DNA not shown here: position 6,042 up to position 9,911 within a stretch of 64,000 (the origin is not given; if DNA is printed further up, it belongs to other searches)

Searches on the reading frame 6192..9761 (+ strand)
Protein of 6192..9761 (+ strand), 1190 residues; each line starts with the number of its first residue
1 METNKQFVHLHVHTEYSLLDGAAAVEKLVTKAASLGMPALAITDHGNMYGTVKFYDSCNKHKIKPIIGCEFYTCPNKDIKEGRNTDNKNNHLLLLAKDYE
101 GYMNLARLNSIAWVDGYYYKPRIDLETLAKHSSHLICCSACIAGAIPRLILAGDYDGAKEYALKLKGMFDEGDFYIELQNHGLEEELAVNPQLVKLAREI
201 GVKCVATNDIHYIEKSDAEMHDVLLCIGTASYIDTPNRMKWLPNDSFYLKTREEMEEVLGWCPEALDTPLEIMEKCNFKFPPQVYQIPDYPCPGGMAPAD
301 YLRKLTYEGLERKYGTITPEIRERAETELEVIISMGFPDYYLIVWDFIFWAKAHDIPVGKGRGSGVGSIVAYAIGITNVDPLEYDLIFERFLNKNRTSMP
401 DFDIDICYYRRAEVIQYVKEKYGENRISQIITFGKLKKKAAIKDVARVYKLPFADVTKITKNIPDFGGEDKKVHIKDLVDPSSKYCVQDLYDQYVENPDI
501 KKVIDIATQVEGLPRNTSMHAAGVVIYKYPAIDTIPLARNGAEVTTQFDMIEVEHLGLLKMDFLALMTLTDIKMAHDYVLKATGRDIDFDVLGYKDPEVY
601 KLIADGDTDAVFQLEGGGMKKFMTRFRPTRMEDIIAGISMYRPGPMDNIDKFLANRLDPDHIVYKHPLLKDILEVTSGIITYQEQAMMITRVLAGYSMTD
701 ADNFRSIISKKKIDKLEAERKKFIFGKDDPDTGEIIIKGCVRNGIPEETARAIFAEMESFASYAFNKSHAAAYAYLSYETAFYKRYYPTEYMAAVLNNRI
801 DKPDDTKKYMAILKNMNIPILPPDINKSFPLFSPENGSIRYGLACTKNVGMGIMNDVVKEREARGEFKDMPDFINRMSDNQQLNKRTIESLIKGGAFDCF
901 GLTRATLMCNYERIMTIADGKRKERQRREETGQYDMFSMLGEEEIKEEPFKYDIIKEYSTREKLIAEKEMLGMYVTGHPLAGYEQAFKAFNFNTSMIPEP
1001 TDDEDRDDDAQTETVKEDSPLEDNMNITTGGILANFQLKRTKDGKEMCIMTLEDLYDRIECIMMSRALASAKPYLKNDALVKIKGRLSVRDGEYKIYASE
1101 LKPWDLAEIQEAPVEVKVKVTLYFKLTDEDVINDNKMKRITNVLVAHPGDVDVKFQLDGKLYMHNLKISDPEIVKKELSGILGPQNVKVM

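Call 73: search_protein_families(library=pfam, proteins=[window:6192-9761:+], max_evalue=0.00001)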
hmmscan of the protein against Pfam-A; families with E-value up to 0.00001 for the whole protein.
window:6192-9761:+ (1190 aa): 5 families
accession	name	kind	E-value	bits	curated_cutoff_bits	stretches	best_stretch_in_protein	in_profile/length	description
PF07733.18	DNA_pol3_alpha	-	1.6e-93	313.6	23.9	1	300-565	1-260/260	Bacterial DNA polymerase III alpha NTPase domain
PF02811.25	PHP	-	1.7e-56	191.5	26.4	1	9-181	1-164/164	PHP domain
PF17657.6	DNA_pol3_finger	-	8.8e-47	159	22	1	568-725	1-160/166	Bacterial DNA polymerase III alpha subunit finger domain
PF14579.12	HHH_6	-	1.5e-26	92.8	25.6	1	818-907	2-90/90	Helix-hairpin-helix motif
PF01336.31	tRNA_anti-codon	-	8.9e-09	35.6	27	1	1037-1103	11-74/75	OB-fold nucleic acid binding domain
